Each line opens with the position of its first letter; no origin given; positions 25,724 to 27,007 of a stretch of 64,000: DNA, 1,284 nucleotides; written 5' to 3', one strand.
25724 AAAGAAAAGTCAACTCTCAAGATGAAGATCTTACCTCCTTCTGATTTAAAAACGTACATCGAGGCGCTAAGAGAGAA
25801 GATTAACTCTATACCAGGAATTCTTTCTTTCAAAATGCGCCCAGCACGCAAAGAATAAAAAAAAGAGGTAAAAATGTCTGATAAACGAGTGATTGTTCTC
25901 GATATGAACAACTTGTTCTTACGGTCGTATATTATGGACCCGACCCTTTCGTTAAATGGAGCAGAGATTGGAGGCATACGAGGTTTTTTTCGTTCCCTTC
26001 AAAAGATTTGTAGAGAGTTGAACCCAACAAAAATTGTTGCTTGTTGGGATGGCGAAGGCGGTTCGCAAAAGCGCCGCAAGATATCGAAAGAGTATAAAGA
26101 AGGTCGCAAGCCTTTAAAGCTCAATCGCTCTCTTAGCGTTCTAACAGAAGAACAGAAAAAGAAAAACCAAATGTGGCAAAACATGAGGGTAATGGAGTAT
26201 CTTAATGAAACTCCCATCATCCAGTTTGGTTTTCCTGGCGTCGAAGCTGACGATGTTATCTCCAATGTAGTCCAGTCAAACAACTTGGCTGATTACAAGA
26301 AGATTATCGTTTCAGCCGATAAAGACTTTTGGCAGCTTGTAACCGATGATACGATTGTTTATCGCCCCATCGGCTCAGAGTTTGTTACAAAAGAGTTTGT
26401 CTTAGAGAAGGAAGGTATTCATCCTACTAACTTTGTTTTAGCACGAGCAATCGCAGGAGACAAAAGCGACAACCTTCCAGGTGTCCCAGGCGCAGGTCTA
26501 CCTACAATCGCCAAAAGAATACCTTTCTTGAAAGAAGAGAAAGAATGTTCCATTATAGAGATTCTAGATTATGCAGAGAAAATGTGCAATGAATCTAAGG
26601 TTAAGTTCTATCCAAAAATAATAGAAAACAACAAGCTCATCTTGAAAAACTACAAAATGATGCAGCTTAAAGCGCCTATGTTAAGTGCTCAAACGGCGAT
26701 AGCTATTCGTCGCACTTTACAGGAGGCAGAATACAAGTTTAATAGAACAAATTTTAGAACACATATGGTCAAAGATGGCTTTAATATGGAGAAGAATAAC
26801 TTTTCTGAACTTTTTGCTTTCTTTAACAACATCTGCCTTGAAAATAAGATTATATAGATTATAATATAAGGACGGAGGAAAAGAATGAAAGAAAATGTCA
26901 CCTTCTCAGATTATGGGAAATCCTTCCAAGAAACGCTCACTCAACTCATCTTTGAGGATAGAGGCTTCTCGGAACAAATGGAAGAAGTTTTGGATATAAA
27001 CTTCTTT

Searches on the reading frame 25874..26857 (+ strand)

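Call 11: search_protein_families(library=pfam, proteins=[window:25874-26857:+], max_evalue=0.01)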
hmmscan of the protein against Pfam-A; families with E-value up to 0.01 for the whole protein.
window:25874-26857:+ (327 aa): 2 families
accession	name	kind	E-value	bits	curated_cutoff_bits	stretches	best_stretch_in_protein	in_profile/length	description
PF02739.22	5_3_exonuc_N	-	6.6e-27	94.7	34.3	1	6-179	2-162/164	5'-3' exonuclease, N-terminal resolvase-like domain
PF01367.25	5_3_exonuc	-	3.6e-06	27.8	40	1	183-267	2-78/97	5'-3' exonuclease, C-terminal SAM fold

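Call 12: search_protein_families(library=phrogs, proteins=[window:25874-26857:+], max_evalue=0.001)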
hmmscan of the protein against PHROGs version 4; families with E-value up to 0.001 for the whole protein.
window:25874-26857:+ (327 aa): 1 family
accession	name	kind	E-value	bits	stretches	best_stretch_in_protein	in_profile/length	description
phrog_107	-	DNA, RNA and nucleotide metabolism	9.5e-31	108.5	1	3-316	118-409/542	exonuclease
